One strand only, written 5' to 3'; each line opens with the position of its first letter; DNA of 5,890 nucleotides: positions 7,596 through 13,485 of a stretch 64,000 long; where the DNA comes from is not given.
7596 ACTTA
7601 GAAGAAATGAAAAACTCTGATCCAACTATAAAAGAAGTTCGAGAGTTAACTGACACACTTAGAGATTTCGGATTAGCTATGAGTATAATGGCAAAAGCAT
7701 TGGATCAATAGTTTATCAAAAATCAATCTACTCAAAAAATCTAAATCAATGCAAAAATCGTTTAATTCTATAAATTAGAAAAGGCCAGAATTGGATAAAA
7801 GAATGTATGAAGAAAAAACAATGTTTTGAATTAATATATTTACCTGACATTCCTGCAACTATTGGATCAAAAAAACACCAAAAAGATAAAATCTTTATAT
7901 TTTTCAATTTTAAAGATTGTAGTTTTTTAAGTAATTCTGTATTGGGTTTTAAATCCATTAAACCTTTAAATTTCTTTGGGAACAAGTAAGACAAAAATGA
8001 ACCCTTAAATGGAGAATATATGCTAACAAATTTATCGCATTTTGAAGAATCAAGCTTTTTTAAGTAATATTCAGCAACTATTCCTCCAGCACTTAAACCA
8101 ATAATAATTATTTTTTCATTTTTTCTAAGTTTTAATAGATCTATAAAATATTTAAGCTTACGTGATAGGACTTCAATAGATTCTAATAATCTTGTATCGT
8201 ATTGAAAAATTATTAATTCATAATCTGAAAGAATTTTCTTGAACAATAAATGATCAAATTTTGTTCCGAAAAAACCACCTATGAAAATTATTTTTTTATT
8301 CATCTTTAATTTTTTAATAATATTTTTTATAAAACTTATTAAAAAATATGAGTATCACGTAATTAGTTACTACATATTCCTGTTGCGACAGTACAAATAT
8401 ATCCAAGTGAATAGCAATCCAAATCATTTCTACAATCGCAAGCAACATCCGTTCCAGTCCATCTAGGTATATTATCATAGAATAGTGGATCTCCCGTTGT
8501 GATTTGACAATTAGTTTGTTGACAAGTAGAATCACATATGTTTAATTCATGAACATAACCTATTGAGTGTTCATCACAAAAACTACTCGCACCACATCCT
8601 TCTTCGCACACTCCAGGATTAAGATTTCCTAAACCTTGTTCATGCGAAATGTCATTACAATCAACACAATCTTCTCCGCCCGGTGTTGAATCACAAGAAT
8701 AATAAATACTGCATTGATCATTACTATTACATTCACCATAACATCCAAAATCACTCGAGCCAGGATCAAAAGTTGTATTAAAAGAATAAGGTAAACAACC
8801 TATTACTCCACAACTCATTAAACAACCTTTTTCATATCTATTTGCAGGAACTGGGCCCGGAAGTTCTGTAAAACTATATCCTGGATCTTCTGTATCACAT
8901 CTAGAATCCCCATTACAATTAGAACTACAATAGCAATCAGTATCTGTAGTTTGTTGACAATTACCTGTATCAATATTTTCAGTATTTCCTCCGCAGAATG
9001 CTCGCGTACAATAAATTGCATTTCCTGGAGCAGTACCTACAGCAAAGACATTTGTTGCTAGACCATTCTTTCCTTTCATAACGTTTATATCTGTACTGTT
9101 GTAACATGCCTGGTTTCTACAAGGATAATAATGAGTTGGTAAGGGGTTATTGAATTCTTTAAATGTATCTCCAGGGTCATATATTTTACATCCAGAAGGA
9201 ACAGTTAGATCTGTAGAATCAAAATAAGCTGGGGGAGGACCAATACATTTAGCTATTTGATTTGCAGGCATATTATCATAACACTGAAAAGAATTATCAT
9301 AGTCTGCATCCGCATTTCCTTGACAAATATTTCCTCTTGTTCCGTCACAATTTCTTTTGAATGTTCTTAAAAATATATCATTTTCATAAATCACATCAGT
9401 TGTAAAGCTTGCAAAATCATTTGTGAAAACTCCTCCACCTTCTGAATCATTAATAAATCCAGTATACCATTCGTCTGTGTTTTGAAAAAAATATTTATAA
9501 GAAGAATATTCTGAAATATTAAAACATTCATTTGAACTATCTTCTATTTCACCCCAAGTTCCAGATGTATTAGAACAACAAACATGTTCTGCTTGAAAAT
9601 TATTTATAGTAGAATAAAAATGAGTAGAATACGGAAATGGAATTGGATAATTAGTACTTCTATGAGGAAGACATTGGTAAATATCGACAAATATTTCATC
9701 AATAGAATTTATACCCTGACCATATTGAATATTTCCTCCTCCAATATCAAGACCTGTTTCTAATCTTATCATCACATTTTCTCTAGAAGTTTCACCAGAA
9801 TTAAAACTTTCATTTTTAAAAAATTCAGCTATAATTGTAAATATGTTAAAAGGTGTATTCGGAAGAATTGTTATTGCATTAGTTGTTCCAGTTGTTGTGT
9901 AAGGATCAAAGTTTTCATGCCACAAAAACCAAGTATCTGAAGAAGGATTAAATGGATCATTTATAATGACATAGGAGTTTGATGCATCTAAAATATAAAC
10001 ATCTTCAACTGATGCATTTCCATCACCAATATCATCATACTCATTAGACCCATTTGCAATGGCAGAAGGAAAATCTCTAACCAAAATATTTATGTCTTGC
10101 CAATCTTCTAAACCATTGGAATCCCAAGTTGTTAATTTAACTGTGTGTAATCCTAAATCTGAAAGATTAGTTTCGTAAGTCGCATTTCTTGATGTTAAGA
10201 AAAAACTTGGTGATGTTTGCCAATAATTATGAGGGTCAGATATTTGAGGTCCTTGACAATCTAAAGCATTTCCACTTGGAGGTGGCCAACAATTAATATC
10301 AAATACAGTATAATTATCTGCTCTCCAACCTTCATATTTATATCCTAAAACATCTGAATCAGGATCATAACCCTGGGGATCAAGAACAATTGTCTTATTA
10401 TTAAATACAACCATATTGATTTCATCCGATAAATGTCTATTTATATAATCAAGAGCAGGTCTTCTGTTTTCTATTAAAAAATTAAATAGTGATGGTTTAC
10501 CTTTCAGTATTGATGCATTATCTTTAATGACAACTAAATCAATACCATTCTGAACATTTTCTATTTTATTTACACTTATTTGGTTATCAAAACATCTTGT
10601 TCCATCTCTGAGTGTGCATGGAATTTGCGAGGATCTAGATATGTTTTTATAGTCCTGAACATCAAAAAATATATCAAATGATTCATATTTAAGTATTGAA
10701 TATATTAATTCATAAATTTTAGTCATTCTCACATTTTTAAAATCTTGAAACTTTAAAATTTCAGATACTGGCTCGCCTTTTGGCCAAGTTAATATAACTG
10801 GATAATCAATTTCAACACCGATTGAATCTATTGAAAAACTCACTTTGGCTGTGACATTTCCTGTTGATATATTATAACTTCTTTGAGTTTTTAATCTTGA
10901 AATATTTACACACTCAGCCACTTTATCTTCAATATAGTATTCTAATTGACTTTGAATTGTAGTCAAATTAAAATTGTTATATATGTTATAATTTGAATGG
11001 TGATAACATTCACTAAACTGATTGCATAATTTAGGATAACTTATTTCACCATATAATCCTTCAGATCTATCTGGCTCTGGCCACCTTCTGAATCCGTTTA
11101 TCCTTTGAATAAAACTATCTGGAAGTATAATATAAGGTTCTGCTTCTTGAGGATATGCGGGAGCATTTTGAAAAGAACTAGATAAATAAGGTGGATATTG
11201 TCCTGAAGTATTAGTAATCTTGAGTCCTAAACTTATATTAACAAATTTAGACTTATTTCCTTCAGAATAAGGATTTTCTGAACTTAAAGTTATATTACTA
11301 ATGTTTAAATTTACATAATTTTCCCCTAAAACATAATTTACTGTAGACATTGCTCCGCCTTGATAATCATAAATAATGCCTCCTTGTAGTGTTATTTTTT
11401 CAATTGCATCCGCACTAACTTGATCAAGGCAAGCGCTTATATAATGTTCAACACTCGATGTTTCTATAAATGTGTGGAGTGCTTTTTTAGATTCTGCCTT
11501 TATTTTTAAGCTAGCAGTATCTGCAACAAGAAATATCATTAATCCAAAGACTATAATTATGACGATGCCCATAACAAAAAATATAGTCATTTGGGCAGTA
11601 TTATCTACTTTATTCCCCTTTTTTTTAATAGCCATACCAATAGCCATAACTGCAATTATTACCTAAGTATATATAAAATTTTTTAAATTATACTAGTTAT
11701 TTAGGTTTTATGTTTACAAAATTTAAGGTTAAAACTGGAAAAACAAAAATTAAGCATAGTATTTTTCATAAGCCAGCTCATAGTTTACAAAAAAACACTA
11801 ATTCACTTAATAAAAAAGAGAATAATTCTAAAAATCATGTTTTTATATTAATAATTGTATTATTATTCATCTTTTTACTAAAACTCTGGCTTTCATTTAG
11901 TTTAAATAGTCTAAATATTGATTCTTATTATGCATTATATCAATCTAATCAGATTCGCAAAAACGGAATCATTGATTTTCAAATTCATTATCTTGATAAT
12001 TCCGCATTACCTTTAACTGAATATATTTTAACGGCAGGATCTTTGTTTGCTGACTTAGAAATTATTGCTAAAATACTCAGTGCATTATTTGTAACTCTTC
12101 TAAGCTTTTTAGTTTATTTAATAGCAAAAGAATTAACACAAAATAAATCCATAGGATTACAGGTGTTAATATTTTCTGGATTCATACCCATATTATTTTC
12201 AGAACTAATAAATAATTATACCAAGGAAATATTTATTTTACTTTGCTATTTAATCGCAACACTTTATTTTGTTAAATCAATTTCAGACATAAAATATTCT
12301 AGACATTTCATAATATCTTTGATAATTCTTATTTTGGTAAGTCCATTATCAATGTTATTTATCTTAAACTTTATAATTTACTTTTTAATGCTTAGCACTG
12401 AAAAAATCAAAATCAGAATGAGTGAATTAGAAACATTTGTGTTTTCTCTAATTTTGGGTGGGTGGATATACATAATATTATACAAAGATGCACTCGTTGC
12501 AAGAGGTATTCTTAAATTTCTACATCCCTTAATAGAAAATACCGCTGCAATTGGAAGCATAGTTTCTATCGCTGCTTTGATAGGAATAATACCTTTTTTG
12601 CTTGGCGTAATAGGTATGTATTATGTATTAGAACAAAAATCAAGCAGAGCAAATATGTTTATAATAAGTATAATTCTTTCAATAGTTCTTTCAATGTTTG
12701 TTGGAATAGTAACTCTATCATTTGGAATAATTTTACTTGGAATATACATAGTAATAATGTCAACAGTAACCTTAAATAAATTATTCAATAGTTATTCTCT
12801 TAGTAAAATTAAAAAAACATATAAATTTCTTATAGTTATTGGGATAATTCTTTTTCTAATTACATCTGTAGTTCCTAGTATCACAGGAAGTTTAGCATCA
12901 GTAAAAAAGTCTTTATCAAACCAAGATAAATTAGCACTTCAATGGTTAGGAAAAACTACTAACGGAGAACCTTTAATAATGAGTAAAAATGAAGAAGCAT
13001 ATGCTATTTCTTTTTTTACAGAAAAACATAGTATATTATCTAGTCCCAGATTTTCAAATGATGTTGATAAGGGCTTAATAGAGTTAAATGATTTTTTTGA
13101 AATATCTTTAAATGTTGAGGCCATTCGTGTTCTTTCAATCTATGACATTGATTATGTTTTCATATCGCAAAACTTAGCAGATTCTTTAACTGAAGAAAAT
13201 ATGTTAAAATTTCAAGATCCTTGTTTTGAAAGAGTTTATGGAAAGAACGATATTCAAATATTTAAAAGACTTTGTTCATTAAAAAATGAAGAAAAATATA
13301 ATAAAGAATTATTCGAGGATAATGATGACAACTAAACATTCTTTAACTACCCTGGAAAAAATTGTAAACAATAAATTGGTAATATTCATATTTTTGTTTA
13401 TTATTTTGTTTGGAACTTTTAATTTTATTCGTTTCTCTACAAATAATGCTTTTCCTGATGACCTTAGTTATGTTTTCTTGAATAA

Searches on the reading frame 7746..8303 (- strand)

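Call 58: search_protein_families(library=pfam, proteins=[window:7746-8303:-], max_evalue=0.01)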
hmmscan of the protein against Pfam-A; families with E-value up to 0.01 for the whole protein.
window:7746-8303:- (185 aa): 5 families
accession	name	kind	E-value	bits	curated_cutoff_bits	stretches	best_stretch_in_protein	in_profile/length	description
PF07819.20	PGAP1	-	1.2e-05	25.7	24.3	1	32-140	58-170/233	PGAP1-like alpha/beta domain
PF02450.21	LCAT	-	7.8e-05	22.5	21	1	33-103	90-166/392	Lecithin:cholesterol acyltransferase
PF02089.21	Palm_thioest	-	0.00071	19.8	26.8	1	47-103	55-114/254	Palmitoyl protein thioesterase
PF05057.20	DUF676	-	0.0019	18.1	20.3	1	43-103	55-129/217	Putative serine esterase (DUF676)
PF00561.26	Abhydrolase_1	-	0.0065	16.6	25.8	1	48-106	57-114/245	alpha/beta hydrolase fold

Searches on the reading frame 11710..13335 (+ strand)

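Call 29: search_protein_families(library=pfam, proteins=[window:11710-13335:+])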
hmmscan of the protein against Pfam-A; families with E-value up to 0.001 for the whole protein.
window:11710-13335:+ (541 aa): 1 family
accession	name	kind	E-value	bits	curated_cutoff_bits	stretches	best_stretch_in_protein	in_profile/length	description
PF13231.12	PMT_2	-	0.00016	22.3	26.1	1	101-249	4-153/160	Dolichyl-phosphate-mannose-protein mannosyltransferase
